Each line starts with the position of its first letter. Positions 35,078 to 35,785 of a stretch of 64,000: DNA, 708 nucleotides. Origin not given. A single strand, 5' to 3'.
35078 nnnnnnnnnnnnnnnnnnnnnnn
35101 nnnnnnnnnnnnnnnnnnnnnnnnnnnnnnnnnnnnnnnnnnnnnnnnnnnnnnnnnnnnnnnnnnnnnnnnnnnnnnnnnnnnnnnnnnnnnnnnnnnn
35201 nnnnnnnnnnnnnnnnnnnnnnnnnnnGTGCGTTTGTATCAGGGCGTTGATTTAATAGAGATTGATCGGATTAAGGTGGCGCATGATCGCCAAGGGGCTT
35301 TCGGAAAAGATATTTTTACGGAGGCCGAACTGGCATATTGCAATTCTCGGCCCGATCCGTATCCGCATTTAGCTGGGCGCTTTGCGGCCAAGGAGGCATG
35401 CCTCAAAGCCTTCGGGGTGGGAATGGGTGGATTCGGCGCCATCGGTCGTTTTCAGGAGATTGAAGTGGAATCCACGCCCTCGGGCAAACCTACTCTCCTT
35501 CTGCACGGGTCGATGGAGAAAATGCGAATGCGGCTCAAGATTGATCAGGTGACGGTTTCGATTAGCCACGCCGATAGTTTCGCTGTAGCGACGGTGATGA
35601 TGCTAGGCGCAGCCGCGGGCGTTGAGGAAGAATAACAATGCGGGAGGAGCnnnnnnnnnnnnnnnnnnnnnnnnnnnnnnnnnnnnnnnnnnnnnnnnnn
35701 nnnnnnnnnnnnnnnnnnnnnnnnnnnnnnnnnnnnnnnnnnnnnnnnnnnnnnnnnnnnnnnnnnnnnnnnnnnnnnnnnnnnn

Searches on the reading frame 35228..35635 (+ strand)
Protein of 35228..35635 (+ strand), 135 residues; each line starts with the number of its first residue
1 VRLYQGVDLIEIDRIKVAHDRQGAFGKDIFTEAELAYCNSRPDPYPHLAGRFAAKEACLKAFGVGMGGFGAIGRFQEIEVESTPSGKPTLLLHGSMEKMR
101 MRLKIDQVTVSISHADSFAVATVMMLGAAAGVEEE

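Call 5: search_protein_families(library=pfam, proteins=[window:35228-35635:+], max_evalue=0.1)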
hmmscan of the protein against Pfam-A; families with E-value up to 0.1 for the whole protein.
window:35228-35635:+ (135 aa): 2 families
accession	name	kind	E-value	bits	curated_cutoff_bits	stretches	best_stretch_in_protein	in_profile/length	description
PF01648.25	ACPS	-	2.5e-17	63.3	25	1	6-107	3-103/111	4'-phosphopantetheinyl transferase superfamily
PF17837.6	4PPT_N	-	0.025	15.1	27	0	107-123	51-67/68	4'-phosphopantetheinyl transferase N-terminal domain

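Call 11: search_protein_families(library=ncbifam, proteins=[window:35228-35635:+], max_evalue=0.01)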
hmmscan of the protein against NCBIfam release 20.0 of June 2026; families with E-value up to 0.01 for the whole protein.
window:35228-35635:+ (135 aa): 13 families
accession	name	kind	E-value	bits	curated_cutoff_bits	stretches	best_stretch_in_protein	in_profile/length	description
NF011254.0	PRK14660.1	equivalog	5.8e-28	97.4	195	1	2-125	2-123/125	holo-[acyl-carrier-protein] synthase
TIGR00556.1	pantethn_trn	domain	1.2e-24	86.8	45.35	1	6-125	6-125/128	phosphopantetheine--protein transferase domain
NF011251.0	PRK14657.1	equivalog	3.7e-24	85.1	165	1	5-125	5-121/123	holo-[acyl-carrier-protein] synthase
TIGR00516.1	acpS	equivalog_domain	1.2e-23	83.7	59.8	1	5-125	5-120/125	holo-ACP synthase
NF011250.0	PRK14656.1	equivalog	9.2e-22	77.5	175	1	4-125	4-123/126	holo-[acyl-carrier-protein] synthase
NF000832.0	PRK00070.3-2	equivalog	9.1e-19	67.9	107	1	6-125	6-114/116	holo-ACP synthase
NF011257.0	PRK14663.1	equivalog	7e-17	61.6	186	1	6-125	4-117/123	holo-[acyl-carrier-protein] synthase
NF011256.0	PRK14662.1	equivalog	6.8e-16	58.7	150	1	6-125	6-117/123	4'-phosphopantetheinyl transferase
NF000831.0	PRK00070.3-1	equivalog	1.9e-14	53.7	124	1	5-125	6-127/130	holo-ACP synthase AcpS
NF011253.0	PRK14659.1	equivalog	1.7e-13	51.3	156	1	5-125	5-119/123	holo-[acyl-carrier-protein] synthase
NF011255.0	PRK14661.1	equivalog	1.2e-09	38.3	209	1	5-125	5-107/169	holo-[acyl-carrier-protein] synthase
NF011252.0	PRK14658.1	equivalog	2.1e-06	27.8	149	1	1-67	1-67/115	holo-ACP synthase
NF000835.0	PRK00070.4-1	equivalog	0.0064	16.8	128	0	5-62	5-65/115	holo-ACP synthase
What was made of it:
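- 35228..35635 (+): AcpS-type holo-ACP synthase, 135 aa, GTG start. It has Asp where canonical AcpS has Arg28. TIGR00516 and TIGR00556 both above cut-off (call 11).
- On AcpS-type (group I) phosphopantetheinyl transferase, gene 35228-35635: 83.7 bits (cut-off 59.8) and 86.8 bits (cut-off 45.35) (call 11).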

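Call 40: find_homologous_proteins(query=window:35228-35632:+, max_evalue=0.00001)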
Query window:35228-35632:+ (135 aa): 1604 proteins with E <= 0.00001 among 1658 candidates; the best 120 are listed.
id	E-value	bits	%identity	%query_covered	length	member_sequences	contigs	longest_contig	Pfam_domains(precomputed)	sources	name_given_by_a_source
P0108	2.8e-75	269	92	99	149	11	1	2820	PF01648.26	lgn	-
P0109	3.0e-75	269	90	99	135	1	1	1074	PF01648.26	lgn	-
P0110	2.4e-71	256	89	99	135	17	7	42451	PF01648.26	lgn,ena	-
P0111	2.7e-71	256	88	99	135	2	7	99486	PF01648.26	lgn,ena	-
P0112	2.9e-66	240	84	100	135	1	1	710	PF01648.26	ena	-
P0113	3.7e-65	236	79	100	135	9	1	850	PF01648.26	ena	-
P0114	3.5e-64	233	81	94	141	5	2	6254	PF01648.26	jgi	-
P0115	1.3e-63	231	81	92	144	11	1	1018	PF01648.26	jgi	jgi:holo-[acyl-carrier protein] synthase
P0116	1.0e-62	228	82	94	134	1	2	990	PF01648.26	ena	-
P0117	1.0e-61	225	80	94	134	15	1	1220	PF01648.26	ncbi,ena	-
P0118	1.0e-61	225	80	94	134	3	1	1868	PF01648.26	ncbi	-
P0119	1.2e-59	218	78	94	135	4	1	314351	PF01648.26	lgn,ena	-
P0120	2.8e-59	217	76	94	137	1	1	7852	PF01648.26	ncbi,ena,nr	ncbi:MAG: holo-ACP synthase [bacterium]|nr:holo-ACP synthase [bacterium]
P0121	4.9e-58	213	73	100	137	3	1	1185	PF01648.26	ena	-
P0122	6.6e-58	212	73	100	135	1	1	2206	PF01648.26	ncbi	-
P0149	2.8e-33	133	49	93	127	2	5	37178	PF01648.26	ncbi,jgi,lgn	jgi:holo-[acyl-carrier protein] synthase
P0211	5.6e-30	122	50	93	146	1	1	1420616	PF01648.26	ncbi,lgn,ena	-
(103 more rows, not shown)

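Call 41: find_encoding_contigs(protein=P0211, flank=8000, max_places=1)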
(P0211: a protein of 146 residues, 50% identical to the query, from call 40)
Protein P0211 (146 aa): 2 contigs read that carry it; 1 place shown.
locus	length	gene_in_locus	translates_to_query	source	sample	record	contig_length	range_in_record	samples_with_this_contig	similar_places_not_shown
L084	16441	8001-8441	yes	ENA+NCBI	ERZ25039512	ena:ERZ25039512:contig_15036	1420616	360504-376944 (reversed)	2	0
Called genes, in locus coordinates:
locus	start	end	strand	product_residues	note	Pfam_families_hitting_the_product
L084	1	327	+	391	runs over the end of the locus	PF00108:Thiolase_N, PF22691:Thiolase_C_1, PF02803:Thiolase_C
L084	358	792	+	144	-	PF12172:zf-ChsH2, PF01796:OB_ChsH2_C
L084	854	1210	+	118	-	PF02627:CMD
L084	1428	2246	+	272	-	PF00106:adh_short, PF08659:KR, PF13561:adh_short_C2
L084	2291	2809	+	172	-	-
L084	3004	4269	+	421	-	PF00109:ketoacyl-synt, PF02801:Ketoacyl-synt_C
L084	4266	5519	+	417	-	PF00109:ketoacyl-synt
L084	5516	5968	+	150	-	PF07977:FabA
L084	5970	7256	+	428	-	PF00109:ketoacyl-synt, PF00108:Thiolase_N (faint), PF02801:Ketoacyl-synt_C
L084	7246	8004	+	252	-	PF00106:adh_short, PF08659:KR, PF13561:adh_short_C2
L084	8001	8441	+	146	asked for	PF01648:ACPS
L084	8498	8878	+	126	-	PF07977:FabA, PF22818:ApeI-like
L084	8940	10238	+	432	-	PF00109:ketoacyl-synt, PF02801:Ketoacyl-synt_C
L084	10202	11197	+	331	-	PF03279:Lip_A_acyltrans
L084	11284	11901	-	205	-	PF05494:MlaC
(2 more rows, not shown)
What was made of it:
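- One related locus has MlaC-MMPL-OEP lipid-export genes next door (call 41).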

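Call 42: find_encoding_contigs(protein=P0149, flank=8000, max_places=1)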
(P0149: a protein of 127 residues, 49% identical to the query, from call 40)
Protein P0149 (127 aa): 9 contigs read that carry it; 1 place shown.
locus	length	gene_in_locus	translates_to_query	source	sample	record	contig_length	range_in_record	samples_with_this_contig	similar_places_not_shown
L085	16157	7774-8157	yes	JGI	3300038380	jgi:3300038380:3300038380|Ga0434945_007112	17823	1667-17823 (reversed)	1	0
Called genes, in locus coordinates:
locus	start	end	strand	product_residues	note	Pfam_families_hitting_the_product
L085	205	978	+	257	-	PF00106:adh_short, PF08659:KR, PF13561:adh_short_C2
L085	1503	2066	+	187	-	PF00550:PP-binding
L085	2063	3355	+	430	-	PF00109:ketoacyl-synt, PF02801:Ketoacyl-synt_C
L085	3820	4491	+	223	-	PF00109:ketoacyl-synt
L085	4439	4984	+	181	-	PF02801:Ketoacyl-synt_C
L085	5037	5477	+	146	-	PF07977:FabA, PF22818:ApeI-like (weak)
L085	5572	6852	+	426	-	PF00109:ketoacyl-synt, PF00108:Thiolase_N (weak), PF02801:Ketoacyl-synt_C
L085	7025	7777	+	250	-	PF00106:adh_short, PF08659:KR, PF13561:adh_short_C2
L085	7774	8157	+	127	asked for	PF01648:ACPS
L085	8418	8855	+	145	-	PF07977:FabA, PF22818:ApeI-like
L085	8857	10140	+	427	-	PF00109:ketoacyl-synt, PF02801:Ketoacyl-synt_C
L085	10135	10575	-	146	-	-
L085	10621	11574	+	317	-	PF03279:Lip_A_acyltrans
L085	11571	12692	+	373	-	PF13487:HD_5, PF01966:HD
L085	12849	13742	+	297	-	-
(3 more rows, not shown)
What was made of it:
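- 35228..35635 (+): The clade is cluster-specific (calls 40-42).
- AcpS homologues at ~50% identity are again inside this cluster (calls 41, 42).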
